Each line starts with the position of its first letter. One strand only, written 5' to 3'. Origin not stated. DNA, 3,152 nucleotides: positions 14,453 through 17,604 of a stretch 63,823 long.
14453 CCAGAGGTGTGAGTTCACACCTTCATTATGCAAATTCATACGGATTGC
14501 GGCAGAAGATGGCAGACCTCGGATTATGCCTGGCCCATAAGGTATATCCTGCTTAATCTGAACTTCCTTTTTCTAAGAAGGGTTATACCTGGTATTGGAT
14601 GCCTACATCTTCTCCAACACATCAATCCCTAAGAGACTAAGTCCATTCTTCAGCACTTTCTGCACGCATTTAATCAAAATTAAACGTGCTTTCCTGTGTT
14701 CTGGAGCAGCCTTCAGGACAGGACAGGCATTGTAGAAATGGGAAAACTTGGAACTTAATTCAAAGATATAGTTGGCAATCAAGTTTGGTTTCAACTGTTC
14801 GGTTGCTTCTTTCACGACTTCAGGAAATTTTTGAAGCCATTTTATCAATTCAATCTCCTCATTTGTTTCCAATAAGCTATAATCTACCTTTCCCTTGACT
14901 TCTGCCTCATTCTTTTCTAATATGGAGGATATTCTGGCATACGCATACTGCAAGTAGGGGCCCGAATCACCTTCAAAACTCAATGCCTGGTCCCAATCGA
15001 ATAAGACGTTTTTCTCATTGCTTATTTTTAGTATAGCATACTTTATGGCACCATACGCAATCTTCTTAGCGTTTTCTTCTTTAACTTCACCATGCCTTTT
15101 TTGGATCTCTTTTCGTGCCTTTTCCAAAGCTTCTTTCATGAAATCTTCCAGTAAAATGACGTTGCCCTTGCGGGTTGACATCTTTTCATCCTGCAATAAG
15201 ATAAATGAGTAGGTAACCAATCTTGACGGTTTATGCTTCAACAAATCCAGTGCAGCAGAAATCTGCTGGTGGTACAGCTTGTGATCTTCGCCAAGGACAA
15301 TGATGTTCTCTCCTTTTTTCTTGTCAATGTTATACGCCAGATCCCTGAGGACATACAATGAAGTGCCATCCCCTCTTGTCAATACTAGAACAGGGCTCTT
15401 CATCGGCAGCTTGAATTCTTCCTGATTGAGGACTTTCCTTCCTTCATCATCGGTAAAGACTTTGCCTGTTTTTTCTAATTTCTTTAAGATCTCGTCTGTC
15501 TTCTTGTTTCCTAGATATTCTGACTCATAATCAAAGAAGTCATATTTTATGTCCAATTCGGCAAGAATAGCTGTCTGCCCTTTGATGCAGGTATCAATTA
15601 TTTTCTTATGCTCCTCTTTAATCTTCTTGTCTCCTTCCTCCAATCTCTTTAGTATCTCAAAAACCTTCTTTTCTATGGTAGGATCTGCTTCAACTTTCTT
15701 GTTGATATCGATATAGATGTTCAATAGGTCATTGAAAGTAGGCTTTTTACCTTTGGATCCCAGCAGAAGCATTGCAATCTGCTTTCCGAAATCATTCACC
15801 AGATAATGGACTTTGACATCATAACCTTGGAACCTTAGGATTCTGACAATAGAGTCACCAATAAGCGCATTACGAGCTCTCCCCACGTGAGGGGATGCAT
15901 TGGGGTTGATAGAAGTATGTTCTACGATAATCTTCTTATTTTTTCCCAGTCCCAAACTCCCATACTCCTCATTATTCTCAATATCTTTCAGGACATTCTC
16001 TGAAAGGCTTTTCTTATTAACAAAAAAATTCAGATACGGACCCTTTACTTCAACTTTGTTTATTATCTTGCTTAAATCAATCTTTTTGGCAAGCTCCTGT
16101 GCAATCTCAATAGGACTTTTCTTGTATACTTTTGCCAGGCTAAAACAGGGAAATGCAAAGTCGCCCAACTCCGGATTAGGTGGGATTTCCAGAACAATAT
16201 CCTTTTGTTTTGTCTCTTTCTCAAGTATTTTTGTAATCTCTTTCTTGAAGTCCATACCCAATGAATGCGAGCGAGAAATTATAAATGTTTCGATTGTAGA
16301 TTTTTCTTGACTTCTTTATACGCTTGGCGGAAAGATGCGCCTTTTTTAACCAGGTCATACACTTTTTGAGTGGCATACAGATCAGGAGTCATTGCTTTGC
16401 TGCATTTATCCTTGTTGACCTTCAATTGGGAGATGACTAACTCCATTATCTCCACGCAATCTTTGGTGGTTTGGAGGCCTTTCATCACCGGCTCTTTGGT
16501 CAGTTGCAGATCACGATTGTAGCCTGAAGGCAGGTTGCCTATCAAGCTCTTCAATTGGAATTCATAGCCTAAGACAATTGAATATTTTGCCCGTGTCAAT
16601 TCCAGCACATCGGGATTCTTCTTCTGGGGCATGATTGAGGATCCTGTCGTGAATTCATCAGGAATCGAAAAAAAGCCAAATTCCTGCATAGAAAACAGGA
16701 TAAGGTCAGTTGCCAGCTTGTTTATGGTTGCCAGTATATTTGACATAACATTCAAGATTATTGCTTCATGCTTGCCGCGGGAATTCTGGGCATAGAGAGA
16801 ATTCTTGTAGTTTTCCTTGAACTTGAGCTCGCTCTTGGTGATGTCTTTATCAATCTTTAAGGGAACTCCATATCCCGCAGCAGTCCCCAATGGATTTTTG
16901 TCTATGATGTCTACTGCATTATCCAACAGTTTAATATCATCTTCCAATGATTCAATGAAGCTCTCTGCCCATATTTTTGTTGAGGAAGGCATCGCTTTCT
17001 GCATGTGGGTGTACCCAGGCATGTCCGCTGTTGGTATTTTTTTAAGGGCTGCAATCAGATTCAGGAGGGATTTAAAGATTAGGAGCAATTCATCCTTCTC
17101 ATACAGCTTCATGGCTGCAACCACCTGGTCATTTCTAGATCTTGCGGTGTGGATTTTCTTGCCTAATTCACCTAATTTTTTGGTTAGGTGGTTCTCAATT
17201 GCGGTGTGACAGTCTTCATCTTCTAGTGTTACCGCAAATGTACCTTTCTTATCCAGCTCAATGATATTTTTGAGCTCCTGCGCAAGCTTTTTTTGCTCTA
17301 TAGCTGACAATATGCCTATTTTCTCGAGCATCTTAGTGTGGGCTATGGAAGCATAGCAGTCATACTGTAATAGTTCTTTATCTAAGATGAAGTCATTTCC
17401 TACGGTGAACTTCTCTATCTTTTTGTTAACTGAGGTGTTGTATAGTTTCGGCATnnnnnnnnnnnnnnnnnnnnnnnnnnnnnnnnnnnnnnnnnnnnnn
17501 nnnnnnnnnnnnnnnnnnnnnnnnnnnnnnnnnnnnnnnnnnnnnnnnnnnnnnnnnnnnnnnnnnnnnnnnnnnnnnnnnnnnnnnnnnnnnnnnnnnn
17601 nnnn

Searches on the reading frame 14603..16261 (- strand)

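Call 15: search_protein_families(library=ncbifam, proteins=[window:14603-16261:-], max_evalue=0.00001)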
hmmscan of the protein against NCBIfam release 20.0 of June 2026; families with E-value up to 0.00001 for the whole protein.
window:14603-16261:- (552 aa): 7 families
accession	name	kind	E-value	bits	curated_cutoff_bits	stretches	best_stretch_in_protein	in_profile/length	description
TIGR00456.1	argS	equivalog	6.2e-155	516.8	261.65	1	4-552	4-569/569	arginine--tRNA ligase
NF002446.0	PRK01611.3-3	equivalog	7.5e-129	430.9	399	2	185-552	249-636/636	arginine--tRNA ligase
NF002447.0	PRK01611.3-4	equivalog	7.1e-122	407.9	460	2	4-314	8-321/613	arginine--tRNA ligase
NF045898.1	ArgS_rel_codon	equivalog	2.6e-23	83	340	2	387-548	159-323/327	ArgS-related anticodon-binding protein NrtL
TIGR00211.2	glyS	equivalog_domain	6.2e-10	38.2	300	1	437-538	575-676/684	glycine--tRNA ligase subunit beta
NF008900.0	PRK12267.1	equivalog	4.7e-08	32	598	0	119-163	14-58/648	methionine--tRNA ligase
TIGR00398.1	metG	equivalog_domain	6.5e-06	25.1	336.35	0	120-162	10-52/530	methionine--tRNA ligase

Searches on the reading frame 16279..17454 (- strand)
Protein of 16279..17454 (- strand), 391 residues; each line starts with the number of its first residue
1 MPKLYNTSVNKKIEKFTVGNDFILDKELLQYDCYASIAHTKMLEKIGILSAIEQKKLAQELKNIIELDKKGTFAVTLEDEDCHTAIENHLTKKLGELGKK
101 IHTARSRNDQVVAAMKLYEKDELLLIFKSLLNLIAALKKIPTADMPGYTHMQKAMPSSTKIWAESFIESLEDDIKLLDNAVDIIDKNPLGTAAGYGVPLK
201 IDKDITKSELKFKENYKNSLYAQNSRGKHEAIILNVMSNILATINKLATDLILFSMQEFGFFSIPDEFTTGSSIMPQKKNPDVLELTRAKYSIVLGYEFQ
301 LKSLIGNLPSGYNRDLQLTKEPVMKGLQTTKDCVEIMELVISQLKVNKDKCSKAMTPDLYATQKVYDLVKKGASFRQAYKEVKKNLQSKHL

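Call 15: search_protein_families(library=ncbifam, proteins=[window:16279-17454:-], max_evalue=0.00001)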
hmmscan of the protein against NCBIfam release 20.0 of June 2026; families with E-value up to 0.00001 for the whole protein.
window:16279-17454:- (391 aa): 11 families
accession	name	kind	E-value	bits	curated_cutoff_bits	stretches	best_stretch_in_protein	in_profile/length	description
TIGR00838.1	argH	equivalog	6.4e-99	332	279.5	1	7-382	8-386/455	argininosuccinate lyase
NF008964.0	PRK12308.1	equivalog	2.1e-72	244.4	657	1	16-384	16-390/624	argininosuccinate lyase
NF005000.0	PRK06389.1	equivalog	5.4e-56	190.5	388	1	10-388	13-385/434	argininosuccinate lyase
NF002563.0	PRK02186.1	subfamily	2.5e-45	155.1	625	1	28-387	435-802/890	argininosuccinate lyase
NF052535.1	CoM_syn_XcbC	exception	2.3e-30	105.8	575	1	27-382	34-390/495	2-phosphosulfolactate phosphatase XcbC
NF005218.0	PRK06705.1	equivalog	2.3e-24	86.1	883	1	25-352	33-365/502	argininosuccinate lyase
TIGR00928.1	purB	equivalog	6.7e-18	64.7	326.2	1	84-385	74-384/436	adenylosuccinate lyase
TIGR02426.1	protocat_pcaB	equivalog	5.3e-11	42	355.75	1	85-286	76-280/338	3-carboxy-cis,cis-muconate cycloisomerase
NF008909.0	PRK12273.1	subfamily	2.6e-08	33.2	510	1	101-356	137-405/474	aspartate ammonia-lyase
NF004631.0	PRK05975.1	equivalog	4e-07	29.3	371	1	89-284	89-285/352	3-carboxy-cis,cis-muconate cycloisomerase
TIGR00979.1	fumC_II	equivalog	4.7e-06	25.6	664.75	1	104-298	134-341/458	class II fumarate hydratase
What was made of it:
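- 16279..17454 (-): argH (391 aa). TIGR00838, 332 bits (call 15).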

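Call 26: find_encoding_contigs(protein=window:16279-17454:-, flank=3000, max_places=10)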
Protein window:16279-17454:- (391 aa): 11 contigs read that carry it; 3 places shown.
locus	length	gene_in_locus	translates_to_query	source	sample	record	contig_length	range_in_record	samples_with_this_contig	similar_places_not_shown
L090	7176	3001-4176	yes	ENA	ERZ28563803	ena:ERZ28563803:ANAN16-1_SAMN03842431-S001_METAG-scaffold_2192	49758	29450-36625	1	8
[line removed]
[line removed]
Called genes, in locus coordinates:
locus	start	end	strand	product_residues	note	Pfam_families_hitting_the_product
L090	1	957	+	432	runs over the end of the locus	PF08125:Mannitol_dh_C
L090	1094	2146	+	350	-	PF00383:dCMP_cyt_deam_1, PF14437:MafB19-deam, PF01872:RibD_C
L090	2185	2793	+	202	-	PF00926:DHBP_synthase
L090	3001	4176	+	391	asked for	PF00206:Lyase_1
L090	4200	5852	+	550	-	PF03485:Arg_tRNA_synt_N, PF01921:tRNA-synt_1f (faint), PF00750:tRNA-synt_1d, PF09334:tRNA-synt_1g (faint), PF05746:DALR_1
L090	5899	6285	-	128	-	-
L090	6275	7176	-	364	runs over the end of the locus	PF08240:ADH_N, PF16912:Glu_dehyd_C (weak), PF00107:ADH_zinc_N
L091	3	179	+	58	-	?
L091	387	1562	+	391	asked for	PF00206:Lyase_1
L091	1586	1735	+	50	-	?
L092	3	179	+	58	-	?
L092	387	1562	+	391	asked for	PF00206:Lyase_1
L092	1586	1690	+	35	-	?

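Call 29: find_homologous_proteins(query=window:16279-17454:-, max_evalue=1e-60)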
Query window:16279-17454:- (391 aa): 7503 proteins with E <= 1e-60 among 8000 candidates; the best 120 are listed.
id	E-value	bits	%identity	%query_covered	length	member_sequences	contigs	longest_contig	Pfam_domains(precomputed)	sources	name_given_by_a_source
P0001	5.8e-250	847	100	100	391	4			PF00206.26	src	-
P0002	1.2e-188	645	76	99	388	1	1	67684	PF00206.26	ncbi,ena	-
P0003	8.1e-188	642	75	99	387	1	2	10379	PF00206.26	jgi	-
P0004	3.2e-187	640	75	99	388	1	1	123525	PF00206.26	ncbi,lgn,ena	-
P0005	6.8e-187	639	75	99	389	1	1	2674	PF00206.26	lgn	-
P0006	2.5e-186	637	75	98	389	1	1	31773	PF00206.26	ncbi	-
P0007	5.0e-186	636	75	99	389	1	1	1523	PF00206.26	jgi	jgi:argininosuccinate lyase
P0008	1.3e-185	635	75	99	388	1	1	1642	PF00206.26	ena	-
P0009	1.2e-184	632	74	99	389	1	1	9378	PF00206.26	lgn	-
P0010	2.2e-184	631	76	99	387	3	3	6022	PF00206.26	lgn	-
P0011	2.7e-184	631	73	99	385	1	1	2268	PF00206.26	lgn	-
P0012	2.9e-183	627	73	99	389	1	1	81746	PF00206.26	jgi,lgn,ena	-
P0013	7.1e-183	626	74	99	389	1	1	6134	PF00206.26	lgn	-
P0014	7.6e-183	626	75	98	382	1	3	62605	PF00206.26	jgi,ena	-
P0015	7.9e-183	626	72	99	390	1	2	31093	PF00206.26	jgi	-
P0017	3.0e-181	621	74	98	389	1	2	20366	PF00206.26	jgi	-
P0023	5.0e-178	610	73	99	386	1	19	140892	PF00206.26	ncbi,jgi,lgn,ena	jgi:argininosuccinate lyase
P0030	7.4e-176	603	73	99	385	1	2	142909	PF00206.26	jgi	-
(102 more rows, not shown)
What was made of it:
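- The nearest ArgH is 76% identical (call 29).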

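Call 30: find_encoding_contigs(protein=P0002, flank=2500, max_places=2)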
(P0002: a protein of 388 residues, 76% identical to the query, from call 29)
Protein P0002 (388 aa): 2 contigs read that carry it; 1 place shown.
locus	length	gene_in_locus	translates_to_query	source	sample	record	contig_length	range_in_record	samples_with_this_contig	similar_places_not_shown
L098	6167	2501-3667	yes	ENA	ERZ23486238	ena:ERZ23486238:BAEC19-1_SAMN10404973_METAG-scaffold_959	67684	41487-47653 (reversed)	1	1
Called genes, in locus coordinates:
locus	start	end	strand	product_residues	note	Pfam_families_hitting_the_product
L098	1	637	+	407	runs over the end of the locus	PF00764:Arginosuc_synth, PF20979:Arginosuc_syn_C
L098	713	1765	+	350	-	PF00383:dCMP_cyt_deam_1, PF14437:MafB19-deam, PF01872:RibD_C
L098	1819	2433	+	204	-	PF00926:DHBP_synthase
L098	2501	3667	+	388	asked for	PF00206:Lyase_1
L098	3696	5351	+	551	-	PF03485:Arg_tRNA_synt_N, PF01921:tRNA-synt_1f (faint), PF00750:tRNA-synt_1d, PF09334:tRNA-synt_1g (faint), PF05746:DALR_1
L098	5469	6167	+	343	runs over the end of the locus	PF01595:CNNM, PF00571:CBS (faint)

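Call 31: find_encoding_contigs(protein=P0004, flank=2500, max_places=2)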
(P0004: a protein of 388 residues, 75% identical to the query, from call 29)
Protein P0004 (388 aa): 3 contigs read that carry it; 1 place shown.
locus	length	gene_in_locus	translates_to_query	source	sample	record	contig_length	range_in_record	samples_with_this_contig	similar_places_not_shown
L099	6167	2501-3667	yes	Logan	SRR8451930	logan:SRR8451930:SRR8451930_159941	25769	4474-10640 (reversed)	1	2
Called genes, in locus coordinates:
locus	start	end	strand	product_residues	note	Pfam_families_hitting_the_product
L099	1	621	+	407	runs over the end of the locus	PF00764:Arginosuc_synth, PF20979:Arginosuc_syn_C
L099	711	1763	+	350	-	PF00383:dCMP_cyt_deam_1, PF14437:MafB19-deam, PF01872:RibD_C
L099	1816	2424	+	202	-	PF00926:DHBP_synthase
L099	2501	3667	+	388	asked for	PF00206:Lyase_1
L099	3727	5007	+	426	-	-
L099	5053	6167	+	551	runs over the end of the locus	PF03485:Arg_tRNA_synt_N, PF00750:tRNA-synt_1d, PF01921:tRNA-synt_1f (faint), PF05746:DALR_1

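Call 32: find_encoding_contigs(protein=P0006, flank=2500, max_places=2)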
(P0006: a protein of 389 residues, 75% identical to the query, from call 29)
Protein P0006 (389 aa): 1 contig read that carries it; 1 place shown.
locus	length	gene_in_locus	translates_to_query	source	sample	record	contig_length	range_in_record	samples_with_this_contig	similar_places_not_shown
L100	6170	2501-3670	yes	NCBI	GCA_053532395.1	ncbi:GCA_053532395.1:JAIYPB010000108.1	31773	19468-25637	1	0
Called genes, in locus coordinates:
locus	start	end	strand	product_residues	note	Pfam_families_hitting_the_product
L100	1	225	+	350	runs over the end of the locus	PF00383:dCMP_cyt_deam_1, PF14437:MafB19-deam, PF01872:RibD_C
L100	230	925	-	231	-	-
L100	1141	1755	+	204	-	PF00926:DHBP_synthase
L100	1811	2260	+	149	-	-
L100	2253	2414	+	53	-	-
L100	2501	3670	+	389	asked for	PF00206:Lyase_1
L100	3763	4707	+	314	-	-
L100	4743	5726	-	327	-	PF00132:Hexapep (weak), PF25087:GMPPB_C (weak)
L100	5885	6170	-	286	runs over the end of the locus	-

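Call 33: find_encoding_contigs(protein=P0014, flank=2500, max_places=2)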
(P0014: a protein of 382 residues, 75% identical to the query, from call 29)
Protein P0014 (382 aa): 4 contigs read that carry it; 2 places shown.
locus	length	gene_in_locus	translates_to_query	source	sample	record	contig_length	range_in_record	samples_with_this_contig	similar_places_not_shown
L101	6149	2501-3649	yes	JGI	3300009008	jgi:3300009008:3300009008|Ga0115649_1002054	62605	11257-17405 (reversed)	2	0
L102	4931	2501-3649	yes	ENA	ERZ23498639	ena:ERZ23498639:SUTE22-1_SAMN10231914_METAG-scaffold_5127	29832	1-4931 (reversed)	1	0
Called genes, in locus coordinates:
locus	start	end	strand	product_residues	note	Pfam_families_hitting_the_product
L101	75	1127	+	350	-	PF00383:dCMP_cyt_deam_1, PF14437:MafB19-deam, PF01872:RibD_C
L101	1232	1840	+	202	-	PF00926:DHBP_synthase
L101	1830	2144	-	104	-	PF02452:PemK_toxin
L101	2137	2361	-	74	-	PF24434:DUF7557 (weak)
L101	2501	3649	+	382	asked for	PF00206:Lyase_1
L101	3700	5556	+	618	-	-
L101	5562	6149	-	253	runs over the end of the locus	PF01978:TrmB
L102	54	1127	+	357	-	PF00383:dCMP_cyt_deam_1, PF14437:MafB19-deam, PF01872:RibD_C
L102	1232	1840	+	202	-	PF00926:DHBP_synthase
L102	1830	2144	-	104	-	PF02452:PemK_toxin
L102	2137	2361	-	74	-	PF24434:DUF7557 (weak)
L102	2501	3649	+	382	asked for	PF00206:Lyase_1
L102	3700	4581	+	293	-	-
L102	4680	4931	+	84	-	?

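Call 53: find_encoding_contigs(protein=P0023, flank=10000, max_places=3)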
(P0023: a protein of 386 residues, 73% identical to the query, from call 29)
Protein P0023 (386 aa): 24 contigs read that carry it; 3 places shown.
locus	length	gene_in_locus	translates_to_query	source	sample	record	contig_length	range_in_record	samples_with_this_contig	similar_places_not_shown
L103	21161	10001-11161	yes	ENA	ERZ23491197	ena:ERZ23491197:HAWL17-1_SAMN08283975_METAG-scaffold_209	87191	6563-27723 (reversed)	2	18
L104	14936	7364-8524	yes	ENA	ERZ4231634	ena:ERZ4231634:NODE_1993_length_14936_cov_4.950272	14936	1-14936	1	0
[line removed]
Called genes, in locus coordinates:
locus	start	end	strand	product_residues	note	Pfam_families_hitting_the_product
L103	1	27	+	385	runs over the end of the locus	PF00202:Aminotran_3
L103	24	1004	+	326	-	PF01118:Semialdhyde_dh, PF22698:Semialdhyde_dhC_1, PF02774:Semialdhyde_dhC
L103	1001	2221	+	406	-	PF00764:Arginosuc_synth, PF20979:Arginosuc_syn_C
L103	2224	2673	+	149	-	PF12641:Flavodoxin_3 (faint), PF12682:Flavodoxin_4, PF12724:Flavodoxin_5 (faint)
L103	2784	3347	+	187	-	-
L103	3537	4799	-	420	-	-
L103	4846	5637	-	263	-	-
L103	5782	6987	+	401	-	PF01232:Mannitol_dh, PF08125:Mannitol_dh_C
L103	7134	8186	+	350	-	PF00383:dCMP_cyt_deam_1, PF14437:MafB19-deam, PF01872:RibD_C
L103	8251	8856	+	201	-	PF00926:DHBP_synthase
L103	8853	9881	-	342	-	PF03551:PadR (faint)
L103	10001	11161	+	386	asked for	PF00206:Lyase_1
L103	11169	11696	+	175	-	-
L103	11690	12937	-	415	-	PF04055:Radical_SAM (weak)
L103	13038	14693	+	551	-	PF03485:Arg_tRNA_synt_N, PF01921:tRNA-synt_1f (faint), PF00750:tRNA-synt_1d, PF09334:tRNA-synt_1g (faint), PF05746:DALR_1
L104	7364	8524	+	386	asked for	PF00206:Lyase_1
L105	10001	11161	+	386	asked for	PF00206:Lyase_1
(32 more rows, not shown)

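Call 54: find_encoding_contigs(protein=P0030, flank=10000, max_places=2)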
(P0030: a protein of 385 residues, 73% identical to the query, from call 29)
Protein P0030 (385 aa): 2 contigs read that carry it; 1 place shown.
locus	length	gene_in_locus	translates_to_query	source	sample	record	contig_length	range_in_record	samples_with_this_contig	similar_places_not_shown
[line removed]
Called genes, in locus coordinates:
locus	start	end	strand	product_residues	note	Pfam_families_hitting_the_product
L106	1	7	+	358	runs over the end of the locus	PF02655:ATP-grasp_3, PF02955:GSH-S_ATP, PF08443:RimK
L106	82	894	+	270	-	-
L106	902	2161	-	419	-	PF00709:Adenylsucc_synt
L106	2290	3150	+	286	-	PF02729:OTCace_N, PF00185:OTCace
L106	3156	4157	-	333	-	-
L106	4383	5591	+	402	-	PF00764:Arginosuc_synth, PF20979:Arginosuc_syn_C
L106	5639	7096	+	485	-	PF04768:NAT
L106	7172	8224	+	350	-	PF00383:dCMP_cyt_deam_1, PF14437:MafB19-deam, PF01872:RibD_C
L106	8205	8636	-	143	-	PF00498:FHA (weak)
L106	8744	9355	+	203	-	PF00926:DHBP_synthase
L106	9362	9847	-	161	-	-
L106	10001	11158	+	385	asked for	PF00206:Lyase_1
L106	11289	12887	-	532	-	-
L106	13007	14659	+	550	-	PF03485:Arg_tRNA_synt_N, PF01921:tRNA-synt_1f (faint), PF00750:tRNA-synt_1d, PF09334:tRNA-synt_1g (faint), PF05746:DALR_1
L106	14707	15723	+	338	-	PF01595:CNNM, PF00571:CBS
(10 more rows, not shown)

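Call 55: find_encoding_contigs(protein=P0006, flank=10000, max_places=2)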
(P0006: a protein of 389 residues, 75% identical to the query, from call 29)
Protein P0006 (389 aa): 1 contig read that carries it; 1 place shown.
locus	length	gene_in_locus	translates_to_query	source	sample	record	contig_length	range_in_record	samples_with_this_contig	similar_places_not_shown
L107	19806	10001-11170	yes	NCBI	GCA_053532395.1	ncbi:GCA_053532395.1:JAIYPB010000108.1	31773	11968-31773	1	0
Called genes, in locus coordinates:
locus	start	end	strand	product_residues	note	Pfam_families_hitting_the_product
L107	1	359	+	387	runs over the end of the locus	PF00202:Aminotran_3, PF00266:Aminotran_5 (weak)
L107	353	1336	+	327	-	PF01118:Semialdhyde_dh, PF22698:Semialdhyde_dhC_1, PF02774:Semialdhyde_dhC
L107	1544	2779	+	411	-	PF00764:Arginosuc_synth, PF20979:Arginosuc_syn_C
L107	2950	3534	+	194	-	-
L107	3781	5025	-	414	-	-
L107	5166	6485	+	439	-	-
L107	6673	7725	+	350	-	PF00383:dCMP_cyt_deam_1, PF14437:MafB19-deam, PF01872:RibD_C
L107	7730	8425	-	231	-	-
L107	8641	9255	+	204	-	PF00926:DHBP_synthase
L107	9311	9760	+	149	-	-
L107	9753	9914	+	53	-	-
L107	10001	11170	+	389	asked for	PF00206:Lyase_1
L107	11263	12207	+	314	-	-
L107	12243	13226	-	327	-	PF00132:Hexapep (weak), PF25087:GMPPB_C (weak)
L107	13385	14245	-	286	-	-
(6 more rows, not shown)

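Call 66: find_encoding_contigs(protein=P0012, flank=10000, max_places=2)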
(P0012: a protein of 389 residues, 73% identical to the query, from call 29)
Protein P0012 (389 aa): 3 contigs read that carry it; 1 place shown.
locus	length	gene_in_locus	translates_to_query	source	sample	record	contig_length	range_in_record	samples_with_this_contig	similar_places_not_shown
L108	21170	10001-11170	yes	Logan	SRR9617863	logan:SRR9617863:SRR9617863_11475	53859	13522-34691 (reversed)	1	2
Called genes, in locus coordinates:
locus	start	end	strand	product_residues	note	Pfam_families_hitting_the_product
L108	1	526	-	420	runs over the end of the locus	-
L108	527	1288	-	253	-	PF00596:Aldolase_II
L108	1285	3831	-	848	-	PF00676:E1_dh, PF02779:Transket_pyr, PF02780:Transketolase_C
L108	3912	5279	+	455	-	-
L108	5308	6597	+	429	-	PF08240:ADH_N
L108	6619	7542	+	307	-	PF00106:adh_short, PF02719:Polysacc_synt_2 (weak), PF08659:KR, PF13561:adh_short_C2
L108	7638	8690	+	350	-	PF00383:dCMP_cyt_deam_1, PF14437:MafB19-deam, PF01872:RibD_C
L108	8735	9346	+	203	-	PF00926:DHBP_synthase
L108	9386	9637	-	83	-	PF05016:ParE_toxin (weak)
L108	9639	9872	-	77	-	PF24434:DUF7557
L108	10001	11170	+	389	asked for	PF00206:Lyase_1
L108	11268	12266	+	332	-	-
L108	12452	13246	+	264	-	PF01182:Glucosamine_iso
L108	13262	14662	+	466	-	-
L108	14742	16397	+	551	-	PF03485:Arg_tRNA_synt_N, PF00750:tRNA-synt_1d, PF09334:tRNA-synt_1g (faint), PF05746:DALR_1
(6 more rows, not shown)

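Call 67: find_encoding_contigs(protein=P0017, flank=10000, max_places=2)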
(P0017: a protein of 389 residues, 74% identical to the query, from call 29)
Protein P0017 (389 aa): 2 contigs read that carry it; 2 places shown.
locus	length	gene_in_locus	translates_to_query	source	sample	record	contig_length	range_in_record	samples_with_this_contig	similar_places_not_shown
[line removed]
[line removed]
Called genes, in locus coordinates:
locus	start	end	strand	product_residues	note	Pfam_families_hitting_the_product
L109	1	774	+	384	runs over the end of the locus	PF00202:Aminotran_3, PF00266:Aminotran_5 (weak)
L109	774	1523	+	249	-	PF01925:TauE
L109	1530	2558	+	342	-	PF01118:Semialdhyde_dh, PF22698:Semialdhyde_dhC_1, PF02774:Semialdhyde_dhC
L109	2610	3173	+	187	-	-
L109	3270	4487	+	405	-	PF00764:Arginosuc_synth, PF20979:Arginosuc_syn_C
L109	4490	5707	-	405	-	-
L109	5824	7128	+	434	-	PF00596:Aldolase_II (faint)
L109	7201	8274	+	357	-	PF00383:dCMP_cyt_deam_1, PF14437:MafB19-deam, PF01872:RibD_C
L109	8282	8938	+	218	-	PF00926:DHBP_synthase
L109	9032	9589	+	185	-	PF01909:NTP_transf_2, PF18765:Polbeta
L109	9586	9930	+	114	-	PF01934:HepT-like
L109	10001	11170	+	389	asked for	PF00206:Lyase_1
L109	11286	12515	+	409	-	PF00365:PFK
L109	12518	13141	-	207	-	PF01866:Diphthamide_syn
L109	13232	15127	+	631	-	PF00324:AA_permease, PF13520:AA_permease_2, PF01209:Ubie_methyltran, PF13489:Methyltransf_23, PF08241:Methyltransf_11, PF08242:Methyltransf_12, PF13649:Methyltransf_25, PF13847:Methyltransf_31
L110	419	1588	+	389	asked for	PF00206:Lyase_1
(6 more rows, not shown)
